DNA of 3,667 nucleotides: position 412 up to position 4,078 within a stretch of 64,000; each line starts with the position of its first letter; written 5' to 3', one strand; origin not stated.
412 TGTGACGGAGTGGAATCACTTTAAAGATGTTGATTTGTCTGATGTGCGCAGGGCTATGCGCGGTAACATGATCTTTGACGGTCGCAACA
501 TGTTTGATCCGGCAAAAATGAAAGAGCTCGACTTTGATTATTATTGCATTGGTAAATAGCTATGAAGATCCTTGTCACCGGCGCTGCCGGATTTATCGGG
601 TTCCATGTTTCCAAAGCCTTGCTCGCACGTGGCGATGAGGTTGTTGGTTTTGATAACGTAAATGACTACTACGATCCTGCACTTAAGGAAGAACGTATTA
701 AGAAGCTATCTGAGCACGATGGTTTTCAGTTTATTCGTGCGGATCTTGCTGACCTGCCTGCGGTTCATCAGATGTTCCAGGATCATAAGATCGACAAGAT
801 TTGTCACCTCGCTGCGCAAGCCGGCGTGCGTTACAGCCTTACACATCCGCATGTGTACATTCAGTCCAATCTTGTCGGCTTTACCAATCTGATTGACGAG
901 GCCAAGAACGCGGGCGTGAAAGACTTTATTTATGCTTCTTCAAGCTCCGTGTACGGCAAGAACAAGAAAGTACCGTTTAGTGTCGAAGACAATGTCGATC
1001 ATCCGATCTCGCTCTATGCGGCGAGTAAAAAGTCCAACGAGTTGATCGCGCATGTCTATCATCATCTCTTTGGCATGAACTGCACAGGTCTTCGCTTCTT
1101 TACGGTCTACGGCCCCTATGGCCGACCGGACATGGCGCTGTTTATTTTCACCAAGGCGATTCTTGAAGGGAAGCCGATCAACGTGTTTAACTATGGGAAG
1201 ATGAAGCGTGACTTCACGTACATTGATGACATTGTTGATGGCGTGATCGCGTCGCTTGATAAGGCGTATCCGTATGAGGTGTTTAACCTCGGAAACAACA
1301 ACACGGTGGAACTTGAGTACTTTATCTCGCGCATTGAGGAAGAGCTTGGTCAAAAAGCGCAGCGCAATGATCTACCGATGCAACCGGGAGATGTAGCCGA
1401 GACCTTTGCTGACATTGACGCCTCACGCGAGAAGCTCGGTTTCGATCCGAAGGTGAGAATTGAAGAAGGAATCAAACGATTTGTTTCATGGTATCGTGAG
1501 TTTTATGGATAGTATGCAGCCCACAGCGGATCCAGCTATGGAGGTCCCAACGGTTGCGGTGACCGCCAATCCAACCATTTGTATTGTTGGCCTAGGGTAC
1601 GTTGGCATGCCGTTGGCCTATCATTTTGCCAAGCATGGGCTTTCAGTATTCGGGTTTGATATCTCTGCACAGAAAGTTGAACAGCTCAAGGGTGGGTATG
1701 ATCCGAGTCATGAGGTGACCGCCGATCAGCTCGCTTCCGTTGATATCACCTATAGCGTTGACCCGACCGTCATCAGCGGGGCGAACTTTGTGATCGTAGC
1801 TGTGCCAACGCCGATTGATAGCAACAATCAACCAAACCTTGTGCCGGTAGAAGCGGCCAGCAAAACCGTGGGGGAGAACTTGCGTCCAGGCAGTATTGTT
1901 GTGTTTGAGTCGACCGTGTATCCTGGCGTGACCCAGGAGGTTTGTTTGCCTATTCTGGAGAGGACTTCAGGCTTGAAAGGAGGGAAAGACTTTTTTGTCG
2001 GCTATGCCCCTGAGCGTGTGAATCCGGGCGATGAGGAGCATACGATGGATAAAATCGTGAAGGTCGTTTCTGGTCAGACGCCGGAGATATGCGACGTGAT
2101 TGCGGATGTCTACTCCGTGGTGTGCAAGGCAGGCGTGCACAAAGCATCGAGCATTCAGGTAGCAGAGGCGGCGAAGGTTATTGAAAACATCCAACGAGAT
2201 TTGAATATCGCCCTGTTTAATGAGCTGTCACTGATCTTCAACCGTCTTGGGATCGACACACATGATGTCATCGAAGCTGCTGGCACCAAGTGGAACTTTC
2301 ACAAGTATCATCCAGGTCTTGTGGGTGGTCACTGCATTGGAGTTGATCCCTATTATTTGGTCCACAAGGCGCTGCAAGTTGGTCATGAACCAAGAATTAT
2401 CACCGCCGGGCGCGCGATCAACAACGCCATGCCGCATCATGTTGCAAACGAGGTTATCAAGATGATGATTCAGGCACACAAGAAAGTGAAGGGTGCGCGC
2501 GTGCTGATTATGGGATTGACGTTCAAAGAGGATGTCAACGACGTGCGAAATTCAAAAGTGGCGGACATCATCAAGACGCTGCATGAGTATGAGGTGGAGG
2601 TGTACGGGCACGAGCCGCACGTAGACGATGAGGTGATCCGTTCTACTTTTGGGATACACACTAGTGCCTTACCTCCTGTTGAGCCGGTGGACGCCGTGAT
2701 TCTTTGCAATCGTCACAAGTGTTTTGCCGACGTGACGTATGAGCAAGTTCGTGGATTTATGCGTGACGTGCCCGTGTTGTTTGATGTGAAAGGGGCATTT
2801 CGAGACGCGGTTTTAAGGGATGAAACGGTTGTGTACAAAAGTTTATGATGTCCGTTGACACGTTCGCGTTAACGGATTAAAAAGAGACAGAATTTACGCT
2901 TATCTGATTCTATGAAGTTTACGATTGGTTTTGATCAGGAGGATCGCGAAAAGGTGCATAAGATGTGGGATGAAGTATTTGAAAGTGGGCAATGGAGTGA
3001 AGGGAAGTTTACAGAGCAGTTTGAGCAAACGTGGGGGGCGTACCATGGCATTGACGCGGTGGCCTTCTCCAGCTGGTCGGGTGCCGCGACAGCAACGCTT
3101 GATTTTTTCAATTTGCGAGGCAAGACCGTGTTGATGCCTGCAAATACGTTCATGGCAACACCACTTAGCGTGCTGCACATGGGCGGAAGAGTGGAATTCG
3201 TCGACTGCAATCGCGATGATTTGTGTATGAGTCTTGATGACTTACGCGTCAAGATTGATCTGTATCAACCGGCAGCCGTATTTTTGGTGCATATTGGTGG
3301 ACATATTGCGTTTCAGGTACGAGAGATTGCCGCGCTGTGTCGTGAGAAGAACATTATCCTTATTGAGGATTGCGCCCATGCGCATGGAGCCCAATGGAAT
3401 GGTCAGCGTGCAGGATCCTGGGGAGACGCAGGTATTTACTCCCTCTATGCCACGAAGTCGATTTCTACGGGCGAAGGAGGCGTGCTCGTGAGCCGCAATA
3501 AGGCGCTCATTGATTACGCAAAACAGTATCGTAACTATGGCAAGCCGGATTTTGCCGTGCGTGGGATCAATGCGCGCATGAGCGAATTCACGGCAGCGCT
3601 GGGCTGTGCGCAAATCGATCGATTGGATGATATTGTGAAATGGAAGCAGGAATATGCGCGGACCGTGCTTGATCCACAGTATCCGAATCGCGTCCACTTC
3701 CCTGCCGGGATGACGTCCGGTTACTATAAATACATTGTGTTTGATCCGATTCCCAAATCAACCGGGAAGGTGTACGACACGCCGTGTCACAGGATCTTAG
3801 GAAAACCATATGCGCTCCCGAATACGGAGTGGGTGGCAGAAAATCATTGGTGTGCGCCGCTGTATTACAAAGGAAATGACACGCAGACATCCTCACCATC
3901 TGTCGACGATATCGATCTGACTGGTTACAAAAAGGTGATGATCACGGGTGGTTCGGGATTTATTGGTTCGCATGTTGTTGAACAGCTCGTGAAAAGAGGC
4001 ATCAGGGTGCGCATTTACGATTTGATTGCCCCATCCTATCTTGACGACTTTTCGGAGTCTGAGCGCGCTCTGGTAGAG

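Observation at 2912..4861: Aminotransferase-dehydratase/epimerase fusion (DegT + SDR) in reverse pathway order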

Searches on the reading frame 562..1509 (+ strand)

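Call 3: search_protein_families(library=pfam, proteins=[window:562-1509:+], max_evalue=0.001)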
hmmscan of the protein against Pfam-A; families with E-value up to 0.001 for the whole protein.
window:562-1509:+ (316 aa): 10 families
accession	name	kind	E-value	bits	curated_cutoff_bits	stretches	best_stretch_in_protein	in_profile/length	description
PF01370.27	Epimerase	-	5.4e-59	200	20.9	1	3-244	1-240/240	NAD dependent epimerase/dehydratase family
PF16363.11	GDP_Man_Dehyd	-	7.8e-57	193.6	27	1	4-306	1-331/332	GDP-mannose 4,6 dehydratase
PF04321.23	RmlD_sub_bind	-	1.1e-17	64.6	27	1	1-266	1-235/287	RmlD substrate binding domain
PF01073.25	3Beta_HSD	-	1.5e-16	60.7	22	1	4-229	1-226/280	3-beta hydroxysteroid dehydrogenase/isomerase family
PF02719.21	Polysacc_synt_2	-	1.8e-16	60.6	20.2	1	3-272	1-257/293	Polysaccharide biosynthesis protein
PF13460.12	NAD_binding_10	-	6.5e-09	36.3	27.2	1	7-157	1-125/184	NAD(P)H-binding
PF05368.20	NmrA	-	1.2e-08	35.3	27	1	2-128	4-108/298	NmrA-like family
PF07993.18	NAD_binding_4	-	2.9e-05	23.8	20.1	1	5-137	1-146/258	Male sterility protein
PF00106.31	adh_short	-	3.4e-05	23.8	26.6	1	3-101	3-106/195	short chain dehydrogenase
PF08659.16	KR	-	0.00096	19.5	22.6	0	3-135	3-145/180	KR domain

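Call 4: search_protein_families(library=ncbifam, proteins=[window:562-1509:+], max_evalue=0.001)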
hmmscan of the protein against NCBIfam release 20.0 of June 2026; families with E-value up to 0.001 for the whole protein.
window:562-1509:+ (316 aa): 37 families (the best 25 are shown)
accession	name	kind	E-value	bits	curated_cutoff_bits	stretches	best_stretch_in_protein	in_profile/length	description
TIGR01179.1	galE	equivalog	1.3e-50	172.1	262.3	2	2-184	1-178/332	UDP-glucose 4-epimerase GalE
TIGR01181.1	dTDP_gluc_dehyt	equivalog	1.1e-47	162.8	365.1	1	2-313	1-313/321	dTDP-glucose 4,6-dehydratase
NF011728.1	PRK15181.1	equivalog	6.4e-39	133.9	760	1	3-312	18-338/348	Vi polysaccharide biosynthesis UDP-N-acetylglucosaminuronic acid C-4 epimerase TviC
TIGR04180.1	EDH_00030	hypoth_equivalog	1.3e-37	129.5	475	1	3-295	1-293/297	NAD-dependent 4,6-dehydratase LegB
TIGR02197.1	heptose_epim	equivalog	3.8e-36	124.9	274.6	1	3-312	1-314/316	ADP-glyceromanno-heptose 6-epimerase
NF007490.0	PRK10084.1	subfamily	4.4e-31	108.2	649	1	1-312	1-335/361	dTDP-glucose 4,6-dehydratase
NF007956.0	PRK10675.1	subfamily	4.8e-28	98.2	394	1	1-189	1-187/338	UDP-glucose 4-epimerase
NF007582.0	PRK10217.1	equivalog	7.4e-27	94.4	698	1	2-311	3-331/355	dTDP-glucose 4,6-dehydratase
TIGR02622.1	CDP_4_6_dhtase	equivalog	3.1e-23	82.5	278.45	1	2-170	6-172/352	CDP-glucose 4,6-dehydratase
NF042422.1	oxyalk_red_OleD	equivalog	6.8e-21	75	580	1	1-237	1-220/329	2-alkyl-3-oxoalkanoate reductase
NF047922.1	GDPFucSynFcl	equivalog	9.7e-18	64.6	500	1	60-312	37-302/308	GDP-L-fucose synthase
NF008872.0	PRK11908.1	equivalog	2.8e-17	62.8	294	1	1-247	2-255/349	bifunctional UDP-4-keto-pentose/UDP-xylose synthase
NF042423.1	oxyalk_red_Shew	equivalog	5.2e-17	61.9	580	1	2-186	10-178/331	2-alkyl-3-oxoalkanoate reductase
TIGR03466.1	HpnA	hypoth_equivalog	1.5e-16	60.2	367.65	1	1-277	1-261/327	hopanoid-associated sugar epimerase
NF043036.1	ErythonDh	equivalog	8e-16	58.1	325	1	1-202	1-199/321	D-erythronate dehydrogenase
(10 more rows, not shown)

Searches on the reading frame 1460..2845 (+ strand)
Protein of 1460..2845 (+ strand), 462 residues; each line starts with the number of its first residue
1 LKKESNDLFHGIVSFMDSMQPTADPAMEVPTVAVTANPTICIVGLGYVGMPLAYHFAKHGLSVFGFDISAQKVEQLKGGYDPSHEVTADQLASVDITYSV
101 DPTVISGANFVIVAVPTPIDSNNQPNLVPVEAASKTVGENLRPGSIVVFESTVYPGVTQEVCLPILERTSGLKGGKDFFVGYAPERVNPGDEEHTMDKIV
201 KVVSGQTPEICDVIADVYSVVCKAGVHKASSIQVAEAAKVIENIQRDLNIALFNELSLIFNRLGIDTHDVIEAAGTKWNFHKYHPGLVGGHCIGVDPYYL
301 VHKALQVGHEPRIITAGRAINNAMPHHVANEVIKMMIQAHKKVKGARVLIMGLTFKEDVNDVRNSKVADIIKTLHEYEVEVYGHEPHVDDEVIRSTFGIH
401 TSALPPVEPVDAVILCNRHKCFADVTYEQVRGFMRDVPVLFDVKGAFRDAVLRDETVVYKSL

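Call 3: search_protein_families(library=pfam, proteins=[window:1460-2845:+], max_evalue=0.001)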
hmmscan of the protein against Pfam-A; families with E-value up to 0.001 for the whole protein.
window:1460-2845:+ (462 aa): 4 families
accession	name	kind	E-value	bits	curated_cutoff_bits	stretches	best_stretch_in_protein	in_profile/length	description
PF03721.20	UDPG_MGDP_dh_N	-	5.6e-33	114.5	27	1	39-209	2-178/187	UDP-glucose/GDP-mannose dehydrogenase family, NAD binding domain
PF00984.24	UDPG_MGDP_dh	-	5.4e-25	87.8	25.4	1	234-322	2-93/94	UDP-glucose/GDP-mannose dehydrogenase family, central domain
PF03720.21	UDPG_MGDP_dh_C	-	1e-20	74.5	30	1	349-447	1-101/103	UDP-glucose/GDP-mannose dehydrogenase family, UDP binding domain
PF03446.21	NAD_binding_2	-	8.2e-10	39.4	21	1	39-161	1-103/161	NAD binding domain of 6-phosphogluconate dehydrogenase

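Call 4: search_protein_families(library=ncbifam, proteins=[window:1460-2845:+], max_evalue=0.001)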
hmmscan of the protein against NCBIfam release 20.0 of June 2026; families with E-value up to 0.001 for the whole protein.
window:1460-2845:+ (462 aa): 14 families
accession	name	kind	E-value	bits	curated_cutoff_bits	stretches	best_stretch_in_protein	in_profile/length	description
NF011729.0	PRK15182.1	equivalog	3.6e-130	434.6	592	1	39-445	8-414/425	Vi polysaccharide biosynthesis UDP-N-acetylglucosamine C-6 dehydrogenase TviB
TIGR03026.1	NDP-sugDHase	subfamily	7e-119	397.3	189.8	1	39-444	2-412/413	nucleotide sugar dehydrogenase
NF040825.1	UDPMaNacDH_Arch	equivalog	9.8e-67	225.6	750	1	40-442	3-396/418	UDP-N-acetyl-D-mannosamine dehydrogenase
NF008286.0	PRK11064.1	equivalog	6e-57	193.1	459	1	39-430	5-407/420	UDP-N-acetyl-D-mannosamine dehydrogenase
NF041297.1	UDPGDh_AglM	equivalog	6.8e-47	160.3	670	1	40-425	3-398/429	UDP-glucose 6-dehydrogenase AglM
NF047673.2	TeichurnBiosyTuaD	equivalog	9.2e-38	130.5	700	1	40-461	4-428/439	UDP-glucose 6-dehydrogenase TuaD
NF011631.0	PRK15057.1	equivalog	8.2e-13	48.2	757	1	40-392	3-343/388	UDP-glucose 6-dehydrogenase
NF043037.1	ThreonDh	equivalog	1.5e-06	27.9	350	1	38-96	3-61/297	L-threonate dehydrogenase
NF005108.0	PRK06545.1-6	equivalog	2.8e-05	23.3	327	1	36-88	9-62/321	prephenate dehydrogenase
TIGR01692.1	HIBADH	equivalog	3.8e-05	23.2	291.6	0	43-101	2-60/288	3-hydroxyisobutyrate dehydrogenase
NF008592.0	PRK11559.1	equivalog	8e-05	22.1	397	0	40-273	5-206/296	2-hydroxy-3-oxopropionate reductase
NF012005.0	PRK15461.1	equivalog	0.0003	20.1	348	1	39-83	3-49/298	sulfolactaldehyde 3-reductase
TIGR03911.1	pyrrolys_PylD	equivalog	0.0004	19.6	150.05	0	40-79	148-187/266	3-methylornithyl-N6-L-lysine dehydrogenase PylD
NF042925.1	FHMPC_DH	equivalog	0.00052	19.4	500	0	40-118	3-88/304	5-formyl-3-hydroxy-2-methylpyridine 4-carboxylate 5-dehydrogenase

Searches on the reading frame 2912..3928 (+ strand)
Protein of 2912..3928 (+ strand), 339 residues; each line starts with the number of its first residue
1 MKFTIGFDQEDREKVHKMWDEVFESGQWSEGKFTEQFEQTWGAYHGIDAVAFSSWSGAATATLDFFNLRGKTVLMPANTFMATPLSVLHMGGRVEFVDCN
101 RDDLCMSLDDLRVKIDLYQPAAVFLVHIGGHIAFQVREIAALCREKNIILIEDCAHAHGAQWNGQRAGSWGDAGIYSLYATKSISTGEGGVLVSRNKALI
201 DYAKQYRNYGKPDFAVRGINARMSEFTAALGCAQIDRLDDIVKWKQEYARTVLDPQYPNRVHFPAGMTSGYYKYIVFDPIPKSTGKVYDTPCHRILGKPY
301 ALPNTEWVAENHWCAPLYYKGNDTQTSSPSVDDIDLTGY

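Call 6: search_solved_structures(query=window:2912-3928:+, max_evalue=0.00001, show_alignments=2)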
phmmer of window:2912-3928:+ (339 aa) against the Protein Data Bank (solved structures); distinct sequences matched with E-value up to 0.00001: 56.
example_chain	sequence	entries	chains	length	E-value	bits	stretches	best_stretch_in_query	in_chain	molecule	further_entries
2c7t_A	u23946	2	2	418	3.7e-27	98.5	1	14-207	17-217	GLUTAMINE-2-DEOXY-SCYLLO-INOSOSE AMINOTRANSFERASE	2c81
5w71_A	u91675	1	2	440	4.3e-27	98.3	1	14-207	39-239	L-glutamine:2-deoxy-scyllo-inosose aminotransferase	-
5k8b_A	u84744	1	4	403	3.4e-26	95.4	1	67-255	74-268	8-amino-3,8-dideoxy-alpha-D-manno-octulosonate transaminase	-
7b0d_A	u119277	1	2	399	1.4e-25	93.3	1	9-245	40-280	Glutamine--scyllo-inositol transaminase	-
1o61_A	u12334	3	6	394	1.5e-25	93.3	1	18-247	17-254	aminotransferase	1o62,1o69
4ztc_A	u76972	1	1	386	9.3e-25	90.7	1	18-247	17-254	Aminotransferase homolog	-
3frk_A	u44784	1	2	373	5.2e-24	88.2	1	15-250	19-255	QdtB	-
3bn1_A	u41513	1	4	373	7.3e-24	87.7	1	29-244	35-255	Perosamine synthetase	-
3dr7_A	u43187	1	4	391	8.3e-24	87.5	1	29-244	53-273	Putative perosamine synthetase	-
7n63_A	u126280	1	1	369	1.5e-23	86.7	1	14-251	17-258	Putative aminotransferase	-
3dr4_A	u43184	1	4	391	5.7e-23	84.8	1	29-244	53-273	Putative perosamine synthetase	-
7b0m_AAA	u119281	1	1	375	3.2e-22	82.3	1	19-249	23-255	Sugar aminotransferase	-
5uid_A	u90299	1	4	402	5.7e-22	81.5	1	21-324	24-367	Aminotransferase TlmJ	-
8gyh_B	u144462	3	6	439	9e-22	80.8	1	35-247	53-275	DegT/DnrJ/EryC1/StrS family aminotransferase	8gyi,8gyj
8y96_A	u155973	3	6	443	4.8e-21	78.5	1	15-261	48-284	DegT/DnrJ/EryC1/StrS family aminotransferase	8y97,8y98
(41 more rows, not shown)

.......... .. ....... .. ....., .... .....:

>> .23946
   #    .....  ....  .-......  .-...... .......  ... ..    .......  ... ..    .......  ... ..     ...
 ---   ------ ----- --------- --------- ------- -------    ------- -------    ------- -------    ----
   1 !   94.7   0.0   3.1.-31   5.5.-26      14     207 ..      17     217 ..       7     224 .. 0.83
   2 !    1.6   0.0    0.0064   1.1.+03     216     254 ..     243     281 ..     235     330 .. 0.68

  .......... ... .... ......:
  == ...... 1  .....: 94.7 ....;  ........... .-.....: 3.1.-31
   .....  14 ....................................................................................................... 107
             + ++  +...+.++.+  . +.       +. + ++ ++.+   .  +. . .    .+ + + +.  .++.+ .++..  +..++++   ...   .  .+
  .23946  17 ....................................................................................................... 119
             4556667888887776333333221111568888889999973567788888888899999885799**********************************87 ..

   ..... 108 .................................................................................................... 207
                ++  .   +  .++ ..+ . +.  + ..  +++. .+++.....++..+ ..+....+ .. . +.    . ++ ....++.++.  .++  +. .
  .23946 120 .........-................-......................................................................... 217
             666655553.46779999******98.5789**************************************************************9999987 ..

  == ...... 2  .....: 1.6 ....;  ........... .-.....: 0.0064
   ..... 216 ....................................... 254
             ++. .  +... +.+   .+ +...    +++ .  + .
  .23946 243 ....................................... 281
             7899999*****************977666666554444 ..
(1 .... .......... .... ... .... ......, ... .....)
